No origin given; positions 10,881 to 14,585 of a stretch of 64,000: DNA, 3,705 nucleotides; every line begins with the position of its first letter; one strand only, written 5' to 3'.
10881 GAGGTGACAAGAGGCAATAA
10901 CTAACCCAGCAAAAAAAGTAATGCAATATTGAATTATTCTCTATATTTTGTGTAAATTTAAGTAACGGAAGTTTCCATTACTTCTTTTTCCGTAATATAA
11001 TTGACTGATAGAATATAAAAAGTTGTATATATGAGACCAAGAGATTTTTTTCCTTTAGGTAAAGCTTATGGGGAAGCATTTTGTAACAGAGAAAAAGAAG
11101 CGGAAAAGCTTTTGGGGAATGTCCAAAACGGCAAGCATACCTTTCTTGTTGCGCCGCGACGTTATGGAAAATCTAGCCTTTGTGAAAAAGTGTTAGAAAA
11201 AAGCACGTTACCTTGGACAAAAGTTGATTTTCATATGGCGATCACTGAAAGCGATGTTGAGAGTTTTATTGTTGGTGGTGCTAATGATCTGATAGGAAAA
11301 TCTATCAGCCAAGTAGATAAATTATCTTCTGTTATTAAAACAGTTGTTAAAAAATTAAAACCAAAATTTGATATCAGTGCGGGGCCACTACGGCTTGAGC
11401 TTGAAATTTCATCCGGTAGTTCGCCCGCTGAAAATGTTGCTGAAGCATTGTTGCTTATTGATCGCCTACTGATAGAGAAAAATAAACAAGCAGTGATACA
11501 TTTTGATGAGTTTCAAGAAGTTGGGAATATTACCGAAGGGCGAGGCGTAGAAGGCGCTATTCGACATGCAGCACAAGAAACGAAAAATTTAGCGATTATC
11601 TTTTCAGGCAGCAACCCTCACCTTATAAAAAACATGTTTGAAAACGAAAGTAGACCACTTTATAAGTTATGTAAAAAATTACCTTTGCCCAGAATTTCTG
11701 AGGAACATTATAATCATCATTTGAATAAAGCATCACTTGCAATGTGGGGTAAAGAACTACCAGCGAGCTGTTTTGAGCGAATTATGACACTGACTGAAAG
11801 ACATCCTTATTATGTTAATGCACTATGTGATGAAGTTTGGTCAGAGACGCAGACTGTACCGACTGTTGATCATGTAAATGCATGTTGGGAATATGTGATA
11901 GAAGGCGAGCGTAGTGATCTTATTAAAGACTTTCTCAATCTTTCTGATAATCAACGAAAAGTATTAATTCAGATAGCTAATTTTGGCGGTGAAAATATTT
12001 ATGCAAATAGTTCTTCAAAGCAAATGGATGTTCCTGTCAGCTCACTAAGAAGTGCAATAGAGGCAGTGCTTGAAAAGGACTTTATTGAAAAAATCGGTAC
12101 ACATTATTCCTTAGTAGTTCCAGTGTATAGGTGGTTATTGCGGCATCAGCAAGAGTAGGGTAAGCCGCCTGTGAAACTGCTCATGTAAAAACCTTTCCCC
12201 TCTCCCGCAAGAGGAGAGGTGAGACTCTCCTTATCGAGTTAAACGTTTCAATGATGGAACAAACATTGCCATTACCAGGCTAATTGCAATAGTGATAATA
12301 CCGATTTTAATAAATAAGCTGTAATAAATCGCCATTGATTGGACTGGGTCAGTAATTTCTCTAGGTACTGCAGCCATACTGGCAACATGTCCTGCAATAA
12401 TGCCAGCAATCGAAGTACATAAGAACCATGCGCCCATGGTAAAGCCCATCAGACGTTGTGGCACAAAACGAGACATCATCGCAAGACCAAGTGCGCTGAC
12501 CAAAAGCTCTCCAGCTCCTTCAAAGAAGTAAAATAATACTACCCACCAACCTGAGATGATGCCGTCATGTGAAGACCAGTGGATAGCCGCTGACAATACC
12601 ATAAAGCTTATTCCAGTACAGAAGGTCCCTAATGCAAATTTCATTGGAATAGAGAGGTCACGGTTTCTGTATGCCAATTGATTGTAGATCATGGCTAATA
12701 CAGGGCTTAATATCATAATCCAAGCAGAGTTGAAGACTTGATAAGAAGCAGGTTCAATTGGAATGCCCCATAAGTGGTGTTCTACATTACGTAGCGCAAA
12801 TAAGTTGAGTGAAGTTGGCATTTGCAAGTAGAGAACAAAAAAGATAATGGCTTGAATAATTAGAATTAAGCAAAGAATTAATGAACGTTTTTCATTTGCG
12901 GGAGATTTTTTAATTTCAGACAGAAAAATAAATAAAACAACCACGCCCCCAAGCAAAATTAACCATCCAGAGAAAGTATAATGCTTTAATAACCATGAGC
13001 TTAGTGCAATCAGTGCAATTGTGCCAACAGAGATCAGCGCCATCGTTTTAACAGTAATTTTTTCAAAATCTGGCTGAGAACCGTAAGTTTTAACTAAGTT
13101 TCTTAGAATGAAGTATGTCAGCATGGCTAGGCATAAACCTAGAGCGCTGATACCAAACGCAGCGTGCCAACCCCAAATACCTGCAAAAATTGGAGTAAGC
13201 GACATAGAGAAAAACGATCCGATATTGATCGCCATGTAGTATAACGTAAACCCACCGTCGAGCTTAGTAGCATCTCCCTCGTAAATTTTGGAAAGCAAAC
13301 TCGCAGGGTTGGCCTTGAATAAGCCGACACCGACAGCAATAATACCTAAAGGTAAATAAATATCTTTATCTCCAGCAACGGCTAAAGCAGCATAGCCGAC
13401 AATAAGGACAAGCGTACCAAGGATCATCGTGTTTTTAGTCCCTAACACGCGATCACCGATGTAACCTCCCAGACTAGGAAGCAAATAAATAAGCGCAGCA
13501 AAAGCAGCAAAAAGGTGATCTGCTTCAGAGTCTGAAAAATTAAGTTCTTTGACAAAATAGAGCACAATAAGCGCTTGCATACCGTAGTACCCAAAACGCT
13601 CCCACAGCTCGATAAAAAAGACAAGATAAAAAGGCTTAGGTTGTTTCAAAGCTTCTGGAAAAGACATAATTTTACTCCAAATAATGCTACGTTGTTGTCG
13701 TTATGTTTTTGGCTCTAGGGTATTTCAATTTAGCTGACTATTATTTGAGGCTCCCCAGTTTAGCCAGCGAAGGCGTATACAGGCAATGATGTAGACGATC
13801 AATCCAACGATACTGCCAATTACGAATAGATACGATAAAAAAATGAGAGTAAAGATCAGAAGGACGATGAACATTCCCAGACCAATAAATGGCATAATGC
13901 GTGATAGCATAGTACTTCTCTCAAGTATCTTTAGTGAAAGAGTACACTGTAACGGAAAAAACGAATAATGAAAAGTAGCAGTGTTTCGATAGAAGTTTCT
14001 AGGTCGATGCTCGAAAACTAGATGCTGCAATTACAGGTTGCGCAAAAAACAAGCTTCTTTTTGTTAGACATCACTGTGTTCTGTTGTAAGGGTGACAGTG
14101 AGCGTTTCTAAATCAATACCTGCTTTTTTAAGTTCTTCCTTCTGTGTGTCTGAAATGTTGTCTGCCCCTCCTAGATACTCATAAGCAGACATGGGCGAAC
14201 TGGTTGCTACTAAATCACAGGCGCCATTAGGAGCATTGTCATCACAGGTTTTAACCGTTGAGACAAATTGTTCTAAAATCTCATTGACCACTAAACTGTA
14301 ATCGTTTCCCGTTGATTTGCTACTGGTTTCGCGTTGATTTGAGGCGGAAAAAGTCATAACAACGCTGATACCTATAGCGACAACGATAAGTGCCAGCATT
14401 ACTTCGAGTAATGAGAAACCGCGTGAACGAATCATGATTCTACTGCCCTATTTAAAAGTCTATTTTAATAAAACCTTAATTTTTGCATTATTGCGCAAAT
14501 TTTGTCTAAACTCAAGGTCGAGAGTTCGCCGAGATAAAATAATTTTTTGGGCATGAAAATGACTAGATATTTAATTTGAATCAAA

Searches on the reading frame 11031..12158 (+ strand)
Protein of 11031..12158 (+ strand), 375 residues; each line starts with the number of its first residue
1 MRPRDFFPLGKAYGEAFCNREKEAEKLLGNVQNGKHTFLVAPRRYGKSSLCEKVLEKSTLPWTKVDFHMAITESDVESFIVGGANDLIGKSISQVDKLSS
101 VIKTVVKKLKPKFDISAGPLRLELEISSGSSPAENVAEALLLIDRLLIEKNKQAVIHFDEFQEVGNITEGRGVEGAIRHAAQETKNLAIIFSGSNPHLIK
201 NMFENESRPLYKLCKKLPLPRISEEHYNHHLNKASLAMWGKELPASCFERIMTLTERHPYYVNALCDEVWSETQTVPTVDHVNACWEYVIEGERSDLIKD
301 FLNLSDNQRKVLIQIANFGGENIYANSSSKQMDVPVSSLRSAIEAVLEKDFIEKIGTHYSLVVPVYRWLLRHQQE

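Call 50: search_protein_families(library=pfam, proteins=[window:11031-12158:+], max_evalue=0.001)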
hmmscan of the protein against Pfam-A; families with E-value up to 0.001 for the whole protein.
window:11031-12158:+ (375 aa): 2 families
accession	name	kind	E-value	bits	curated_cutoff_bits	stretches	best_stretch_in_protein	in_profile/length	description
PF01637.24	ATPase_2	-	1.3e-07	32.1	33.2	1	17-178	1-137/225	ATPase domain predominantly from Archaea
PF13173.12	AAA_14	-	5.2e-07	30.1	27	1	143-207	50-111/129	AAA domain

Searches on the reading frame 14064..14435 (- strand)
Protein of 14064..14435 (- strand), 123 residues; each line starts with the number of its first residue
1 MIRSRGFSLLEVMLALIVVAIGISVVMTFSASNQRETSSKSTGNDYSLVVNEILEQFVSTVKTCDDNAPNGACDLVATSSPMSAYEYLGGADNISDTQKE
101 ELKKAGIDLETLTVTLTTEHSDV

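Call 50: search_protein_families(library=pfam, proteins=[window:14064-14435:-], max_evalue=0.001)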
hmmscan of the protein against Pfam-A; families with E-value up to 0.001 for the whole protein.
window:14064-14435:- (123 aa): 1 family
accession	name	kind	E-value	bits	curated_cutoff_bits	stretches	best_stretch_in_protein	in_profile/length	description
PF07963.17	N_methyl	-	1e-05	25.3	21.2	1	3-26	3-26/27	Prokaryotic N-terminal methylation motif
